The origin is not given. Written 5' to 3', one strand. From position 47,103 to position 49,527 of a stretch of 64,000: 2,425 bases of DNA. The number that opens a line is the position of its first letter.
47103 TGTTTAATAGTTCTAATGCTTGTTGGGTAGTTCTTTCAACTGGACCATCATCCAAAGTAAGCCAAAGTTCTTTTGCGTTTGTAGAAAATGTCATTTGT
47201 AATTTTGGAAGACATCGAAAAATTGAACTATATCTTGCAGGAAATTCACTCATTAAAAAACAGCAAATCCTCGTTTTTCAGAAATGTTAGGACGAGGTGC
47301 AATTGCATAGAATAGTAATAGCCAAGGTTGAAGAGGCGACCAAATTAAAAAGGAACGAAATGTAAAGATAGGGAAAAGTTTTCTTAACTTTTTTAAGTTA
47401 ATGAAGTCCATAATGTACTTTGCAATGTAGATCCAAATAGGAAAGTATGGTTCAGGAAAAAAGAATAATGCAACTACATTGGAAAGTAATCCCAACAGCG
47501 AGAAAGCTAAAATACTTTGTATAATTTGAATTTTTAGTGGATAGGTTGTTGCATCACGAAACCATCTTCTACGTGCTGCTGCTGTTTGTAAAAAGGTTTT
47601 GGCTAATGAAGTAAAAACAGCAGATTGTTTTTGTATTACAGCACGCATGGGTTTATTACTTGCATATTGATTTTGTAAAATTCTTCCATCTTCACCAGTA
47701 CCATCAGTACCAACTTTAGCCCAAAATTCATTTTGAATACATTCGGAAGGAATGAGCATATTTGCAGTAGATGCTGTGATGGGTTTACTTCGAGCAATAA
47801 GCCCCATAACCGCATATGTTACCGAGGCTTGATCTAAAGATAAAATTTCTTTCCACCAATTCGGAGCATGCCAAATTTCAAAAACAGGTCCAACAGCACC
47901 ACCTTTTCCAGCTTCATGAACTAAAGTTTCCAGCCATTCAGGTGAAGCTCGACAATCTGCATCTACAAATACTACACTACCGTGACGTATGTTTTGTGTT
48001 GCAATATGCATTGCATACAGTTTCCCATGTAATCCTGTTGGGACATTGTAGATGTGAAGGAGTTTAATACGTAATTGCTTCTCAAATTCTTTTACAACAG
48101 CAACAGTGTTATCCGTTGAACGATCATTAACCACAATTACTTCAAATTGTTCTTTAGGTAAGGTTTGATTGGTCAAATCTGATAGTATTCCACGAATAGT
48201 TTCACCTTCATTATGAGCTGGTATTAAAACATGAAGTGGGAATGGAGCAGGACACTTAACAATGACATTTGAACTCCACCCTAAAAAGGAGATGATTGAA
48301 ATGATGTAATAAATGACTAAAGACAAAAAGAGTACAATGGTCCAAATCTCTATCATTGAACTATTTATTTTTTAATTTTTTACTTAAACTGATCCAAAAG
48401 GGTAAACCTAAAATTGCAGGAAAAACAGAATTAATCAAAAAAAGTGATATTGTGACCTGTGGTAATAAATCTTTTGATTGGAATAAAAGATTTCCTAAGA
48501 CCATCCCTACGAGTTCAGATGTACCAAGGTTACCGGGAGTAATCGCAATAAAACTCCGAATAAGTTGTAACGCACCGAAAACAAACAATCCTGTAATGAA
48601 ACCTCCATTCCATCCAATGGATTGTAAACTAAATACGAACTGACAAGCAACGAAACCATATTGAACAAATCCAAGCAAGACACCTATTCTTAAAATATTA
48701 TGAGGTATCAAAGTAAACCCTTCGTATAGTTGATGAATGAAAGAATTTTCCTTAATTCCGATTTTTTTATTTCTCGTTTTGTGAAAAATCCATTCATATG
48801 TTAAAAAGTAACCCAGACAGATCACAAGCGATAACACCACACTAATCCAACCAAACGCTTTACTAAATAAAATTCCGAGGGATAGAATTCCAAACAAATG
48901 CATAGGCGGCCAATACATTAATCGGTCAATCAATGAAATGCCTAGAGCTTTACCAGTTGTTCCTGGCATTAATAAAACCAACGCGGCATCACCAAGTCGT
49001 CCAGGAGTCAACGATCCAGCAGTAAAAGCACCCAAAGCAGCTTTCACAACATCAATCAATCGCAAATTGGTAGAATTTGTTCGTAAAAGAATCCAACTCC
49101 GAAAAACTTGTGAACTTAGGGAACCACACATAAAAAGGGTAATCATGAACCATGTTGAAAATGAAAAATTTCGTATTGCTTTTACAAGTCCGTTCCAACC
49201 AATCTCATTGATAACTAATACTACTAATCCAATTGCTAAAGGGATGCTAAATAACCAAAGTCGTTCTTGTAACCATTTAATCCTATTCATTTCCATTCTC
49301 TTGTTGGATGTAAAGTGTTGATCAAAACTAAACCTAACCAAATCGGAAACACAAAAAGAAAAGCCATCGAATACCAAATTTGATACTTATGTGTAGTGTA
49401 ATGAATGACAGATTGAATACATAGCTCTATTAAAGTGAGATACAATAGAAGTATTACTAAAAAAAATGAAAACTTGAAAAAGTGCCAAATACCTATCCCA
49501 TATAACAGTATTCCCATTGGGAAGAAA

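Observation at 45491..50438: Overlapping operon of three membrane-anchored GT2 enzymes, a NodB deacetylase and a flippase-like protein directly downstream of sdhCAB: candidate undescribed glycolipid or amino-sugar polymer pathway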

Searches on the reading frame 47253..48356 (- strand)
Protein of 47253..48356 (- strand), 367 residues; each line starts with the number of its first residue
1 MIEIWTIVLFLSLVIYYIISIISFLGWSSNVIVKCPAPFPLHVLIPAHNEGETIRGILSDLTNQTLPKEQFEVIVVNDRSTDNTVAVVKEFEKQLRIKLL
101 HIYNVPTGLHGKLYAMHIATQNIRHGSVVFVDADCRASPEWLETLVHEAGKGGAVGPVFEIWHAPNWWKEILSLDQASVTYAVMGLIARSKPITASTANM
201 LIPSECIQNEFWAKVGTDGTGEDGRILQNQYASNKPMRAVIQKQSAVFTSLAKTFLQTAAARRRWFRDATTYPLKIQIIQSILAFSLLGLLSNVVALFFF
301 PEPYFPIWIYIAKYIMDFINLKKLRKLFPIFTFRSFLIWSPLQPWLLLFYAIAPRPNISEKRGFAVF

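Call 3: search_protein_families(library=pfam, proteins=[window:47253-48356:-], max_evalue=0.01)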
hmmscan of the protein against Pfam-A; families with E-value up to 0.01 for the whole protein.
window:47253-48356:- (367 aa): 4 families
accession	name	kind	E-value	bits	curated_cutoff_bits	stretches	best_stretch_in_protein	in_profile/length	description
PF00535.33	Glycos_transf_2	-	1.2e-23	84.3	23.3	1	43-161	2-115/168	Glycosyl transferase family 2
PF13641.12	Glyco_tranf_2_3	-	1.4e-14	55.1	27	1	41-266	3-228/230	Glycosyltransferase like family 2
PF10111.15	Glyco_tranf_2_2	-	2.4e-06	27.7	27.3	1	43-146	2-103/276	Glycosyltransferase like family 2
PF13506.12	Glyco_transf_21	-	0.009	15.9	21.7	0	104-171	10-79/174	Glycosyl transferase family 21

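Call 4: search_protein_families(library=ncbifam, proteins=[window:47253-48356:-], max_evalue=0.01)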
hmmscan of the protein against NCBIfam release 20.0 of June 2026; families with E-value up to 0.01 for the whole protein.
window:47253-48356:- (367 aa): 20 families
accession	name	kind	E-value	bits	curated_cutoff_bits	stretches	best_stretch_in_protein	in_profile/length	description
NF041875.1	EPS_EpsD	equivalog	1.3e-13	51.1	370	1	41-144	1-99/325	exopolysaccharide biosynthesis glycosyltransferase EpsD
TIGR03469.1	HpnB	hypoth_equivalog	4.5e-13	49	379.25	1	39-151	43-162/386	hopene-associated glycosyltransferase HpnB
TIGR03937.1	PgaC_IcaA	equivalog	3.9e-12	45.9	422.3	1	37-156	43-157/407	poly-beta-1,6-N-acetyl-D-glucosamine synthase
NF038302.1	EPS_HpsE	equivalog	1e-11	44.4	300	1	41-146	3-108/307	hormogonium polysaccharide biosynthesis glycosyltransferase HpsE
NF045692.1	OglycostaseCruG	equivalog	1.4e-10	40.6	600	1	42-150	44-153/386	2'-O-glycosyltransferase CruG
NF007482.0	PRK10073.1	equivalog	1.9e-10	40.3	423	1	41-149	8-110/334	glycosyltransferase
TIGR04283.1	glyco_like_mftF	equivalog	1.1e-09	38.3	182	1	43-160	3-108/221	TIGR04283 family arsenosugar biosynthesis glycosyltransferase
TIGR03965.1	mycofact_glyco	equivalog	1.5e-09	37.3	280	1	42-148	77-178/467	mycofactocin biosynthesis glycosyltransferase MftF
TIGR03111.1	glyc2_xrt_Gpos1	hypoth_equivalog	1.4e-08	34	363.95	1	4-147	12-154/439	TIGR03111 family XrtG-associated glycosyltransferase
NF010496.0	PRK13915.1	equivalog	8.5e-08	31.6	262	1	30-140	22-133/307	glucosyl-3-phosphoglycerate synthase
NF041865.1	EpsU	equivalog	4e-07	29.4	700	1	39-146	39-144/394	exopolysaccharide biosynthesis GT2 family glycosyltransferase EpsU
TIGR04182.1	glyco_TIGR04182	equivalog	3.1e-06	26.8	325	1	43-153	4-101/293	S-layer glycoprotein N-glycosyltransferase AglJ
NF047683.1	TeichurnBiosyTuaG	equivalog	6.7e-06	25.9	400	1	42-144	9-106/252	teichuronic acid biosynthesis protein TuaG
NF053846.1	glyco_with_XrtP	equivalog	8.1e-06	24.7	520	1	4-146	7-155/440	XrtP-associated glycosyltransferase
NF007986.1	PRK10714.1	equivalog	9.6e-06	24.8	529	1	42-154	9-120/316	undecaprenyl-phosphate 4-deoxy-4-formamido-L-arabinose transferase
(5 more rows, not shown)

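Call 5: find_encoding_contigs(protein=window:47253-48356:-, flank=10000, max_places=10)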
Protein window:47253-48356:- (367 aa): no gene with exactly this product is on record in the collection.

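Call 69: search_solved_structures(query=A5, max_evalue=0.000001)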
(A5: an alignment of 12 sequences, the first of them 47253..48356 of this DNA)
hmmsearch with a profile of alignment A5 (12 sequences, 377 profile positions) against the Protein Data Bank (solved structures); distinct sequences matched with E-value up to 0.000001: 46.
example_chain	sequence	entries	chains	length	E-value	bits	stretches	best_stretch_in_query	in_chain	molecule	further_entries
6yv7_A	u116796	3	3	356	1e-21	80.6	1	2-140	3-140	Glycosyl transferase, family 2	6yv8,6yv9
6yv7_B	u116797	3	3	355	1.1e-21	80.5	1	2-140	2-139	Glycosyl transferase, family 2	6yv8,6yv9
5tze_C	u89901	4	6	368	4.2e-21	78.5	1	44-149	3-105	Glycosyl transferase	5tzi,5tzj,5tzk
5tz8_A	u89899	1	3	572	8.3e-21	77.6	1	44-149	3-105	Glycosyl transferase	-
6p61_A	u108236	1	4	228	2.3e-19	72.8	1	35-151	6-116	Glycosyltransferase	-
2z87_A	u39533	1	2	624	9.6e-19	70.8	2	42-165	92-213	Chondroitin synthase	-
2z86_A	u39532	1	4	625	9.7e-19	70.8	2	42-165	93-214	Chondroitin synthase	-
5ekp_C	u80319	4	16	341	2.8e-18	69.2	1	37-181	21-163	Uncharacterized glycosyltransferase sll0501 | Glycosyltransferase sll0501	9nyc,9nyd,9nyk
5eke_A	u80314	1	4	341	2.8e-18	69.2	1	37-181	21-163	Uncharacterized glycosyltransferase sll0501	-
9nye_A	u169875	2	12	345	2.9e-18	69.2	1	37-181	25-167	Glycosyltransferase sll0501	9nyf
9hwj_A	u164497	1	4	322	2.9e-17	65.9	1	42-178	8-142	Undecaprenyl-phosphate 4-deoxy-4-formamido-L-arabinose transferase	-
9bhc_C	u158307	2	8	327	1.7e-15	60.1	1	42-175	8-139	Undecaprenyl-phosphate 4-deoxy-4-formamido-L-arabinose transferase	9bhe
8vxh_A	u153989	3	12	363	1.8e-15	60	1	42-175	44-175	Undecaprenyl-phosphate 4-deoxy-4-formamido-L-arabinose transferase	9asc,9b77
8vh7_A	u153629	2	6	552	1.8e-15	60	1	33-156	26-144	Heparosan synthase B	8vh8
8viw_A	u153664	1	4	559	1.8e-15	60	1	33-156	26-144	Heparosan synthase B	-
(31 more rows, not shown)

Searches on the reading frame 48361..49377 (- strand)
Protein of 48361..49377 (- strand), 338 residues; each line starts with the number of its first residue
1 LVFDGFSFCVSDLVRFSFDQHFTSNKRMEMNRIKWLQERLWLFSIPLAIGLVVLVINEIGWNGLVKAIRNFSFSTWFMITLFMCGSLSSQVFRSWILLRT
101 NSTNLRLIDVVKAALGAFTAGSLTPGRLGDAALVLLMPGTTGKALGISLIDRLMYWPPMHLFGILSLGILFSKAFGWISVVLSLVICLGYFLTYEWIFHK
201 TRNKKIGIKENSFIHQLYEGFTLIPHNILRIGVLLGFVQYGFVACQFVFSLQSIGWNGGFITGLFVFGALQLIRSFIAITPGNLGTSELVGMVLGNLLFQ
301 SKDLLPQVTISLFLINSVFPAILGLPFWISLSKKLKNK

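Call 3: search_protein_families(library=pfam, proteins=[window:48361-49377:-], max_evalue=0.01)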
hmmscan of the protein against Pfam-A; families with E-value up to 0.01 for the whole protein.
window:48361-49377:- (338 aa): 1 family
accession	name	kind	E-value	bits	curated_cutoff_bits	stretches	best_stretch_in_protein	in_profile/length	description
PF03706.18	LPG_synthase_TM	-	9.2e-17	61.9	33.4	1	42-324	2-302/302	Lysylphosphatidylglycerol synthase TM region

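Call 4: search_protein_families(library=ncbifam, proteins=[window:48361-49377:-], max_evalue=0.01)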
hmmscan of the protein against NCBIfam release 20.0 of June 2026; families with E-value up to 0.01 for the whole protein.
window:48361-49377:- (338 aa): 1 family
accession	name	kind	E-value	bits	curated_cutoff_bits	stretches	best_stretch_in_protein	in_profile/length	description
TIGR00374.1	TIGR00374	subfamily_domain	5.8e-07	29.2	43.2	1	48-333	4-315/323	flippase-like domain-containing protein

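Call 47: search_solved_structures(query=window:48361-49296:-, max_evalue=0.1)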
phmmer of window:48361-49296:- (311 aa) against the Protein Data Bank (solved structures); distinct sequences matched with E-value up to 0.1: 0.

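Call 70: search_solved_structures(query=A6, max_evalue=1)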
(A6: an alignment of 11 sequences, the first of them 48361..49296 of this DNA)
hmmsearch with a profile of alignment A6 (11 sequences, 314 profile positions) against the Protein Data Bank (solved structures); distinct sequences matched with E-value up to 1: 0.

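Call 81: find_homologous_proteins(query=window:48361-49296:-, max_evalue=0.001)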
Query window:48361-49296:- (311 aa): 3 proteins with E <= 0.001 among 6659 candidates.
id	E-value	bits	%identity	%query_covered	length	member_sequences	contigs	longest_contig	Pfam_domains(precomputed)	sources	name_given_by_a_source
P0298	7.0e-197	671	100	99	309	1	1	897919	PF03706.19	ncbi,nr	ncbi:MAG: flippase-like domain-containing protein [bacterium]|nr:flippase-like domain-containing pro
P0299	1.0e-138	480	69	99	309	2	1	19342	PF03706.19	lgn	-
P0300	9.3e-132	457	65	99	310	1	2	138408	PF03706.19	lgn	-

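Call 87: predict_structure(alignment_id=A7)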
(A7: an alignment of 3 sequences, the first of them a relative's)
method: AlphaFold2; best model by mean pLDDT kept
length: 309 residues; sequences in the alignment: 3
mean_pLDDT: 55.7   pTM: 0.59
mean pLDDT of the five models: 55.7, 51.3, 48.3, 48.3, 48.0
residues with pLDDT >= 90: 0; 70-90: 57; 50-70: 142; < 50: 110
segments of 3 or more residues with pLDDT < 50: 3-31, 33-35, 89-97, 109-111, 247-309
pLDDT, mean of each block of 10 residues (from residue 1): 37 38 45 50 63 63 72 72 58 45 56 55 64 71 74 77 67 54 56 69 72 67 63 67 49 30 33 35 42 41 42
secondary structure, 60 per line:
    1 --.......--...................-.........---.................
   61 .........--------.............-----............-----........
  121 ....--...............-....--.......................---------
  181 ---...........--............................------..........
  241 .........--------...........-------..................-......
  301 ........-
elements in order: H3-9 H12-30 H32-40 H44-69 H78-90 H96-107 H113-124 H127-141 H143-146 H149-171 H184-194 H197-224 H231-249 H258-268 H276-293 H295-308

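Call 89: fold_search(model_id=the predicted structure, library=pdb)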
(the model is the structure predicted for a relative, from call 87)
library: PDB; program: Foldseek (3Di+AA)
matches with E <= 10: 272; with E <= 0.001: 1
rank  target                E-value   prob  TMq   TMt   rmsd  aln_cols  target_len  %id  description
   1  7duw_A                9.2e-04  1.00  0.54  0.24   8.2       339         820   14  Cryo-EM structure of the multiple peptide resistance factor (MprF) loaded with two lysyl-phosphatidylglycerol molecule (released 2021-04-21)
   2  7f47                  6.1e-03  1.00  0.53  0.23   7.6       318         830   15  Cryo-EM structure of Rhizobium etli MprF (released 2022-06-22)
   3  9j8q_A                1.9e-02  1.00  0.47  0.22   8.8       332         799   11  MprF from Pseudomonas aeruginosa in GDN micelle, C2 symmetry (released 2025-09-03)
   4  9goe_A                2.5e-02  1.00  0.52  0.23   8.2       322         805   13  Cryo-EM structure of the multiple peptide resistance factor (MprF) from Pseudomonas aeruginosa bound to a synthetic na (released 2025-03-12)
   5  6lvf_A                4.4e-02  1.00  0.53  0.24   7.7       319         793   13  Cryo-EM structure of the multiple peptide resistance factor (MprF) loaded with one lysyl-phosphatidylglycerol molecule (released 2021-02-03)
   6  9ly3_R                1.6e-01  0.33  0.18  0.18  16.8       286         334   12  A Cryo-EM structure of LA-PTH-PTH1R-V2RT-Beta-arrestin1 complex (state 2 conformation) (released 2026-03-04)
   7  7ts0_P                3.7e-01  0.20  0.18  0.19  16.3       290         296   15  Cryo-EM structure of corticotropin releasing factor receptor 2 bound to Urocortin 1 and coupled with heterotrimeric Go (released 2022-11-09)
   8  6i1z_A                4.4e-01  0.09  0.13  0.14  21.8       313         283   12  Outward facing structure of apo CST (released 2019-06-05)
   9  9lxr_R                5.4e-01  0.28  0.22  0.23  15.0       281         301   11  A Cryo-EM structure of LA-PTH-PTH1R-Beta-arrestin1 complex (state 1 conformation) (released 2025-09-10)
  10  8jr9_R                5.6e-01  0.28  0.21  0.24  15.3       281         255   12  Small molecule agonist (PCO371) bound to human parathyroid hormone receptor type 1 (PTH1R) (released 2023-08-02)
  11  9j0i_R                5.9e-01  0.13  0.16  0.17  17.2       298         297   12  UDP-Glucuronic acid bound purinergic receptor P2Y14 complex with Gi (released 2025-06-04)
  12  8fls_R                7.0e-01  0.16  0.18  0.16  16.4       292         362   11  Human PTH1R in complex with Abaloparatide and Gs (released 2023-04-26)
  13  7vvm_R                7.0e-01  0.14  0.17  0.16  16.6       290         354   14  PTH-bound human PTH1R in complex with Gs (class3) (released 2022-08-03)
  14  8wg7_R                7.9e-01  0.15  0.18  0.19  15.8       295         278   13  Cryo-EM structures of peptide free and Gs-coupled GLP-1R (released 2024-03-06)
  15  8wvu_A                9.3e-01  0.14  0.18  0.10  17.1       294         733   15  Cryo-EM structure of LGR4 in complex with Rspo1 and RNF43 (released 2024-10-30)
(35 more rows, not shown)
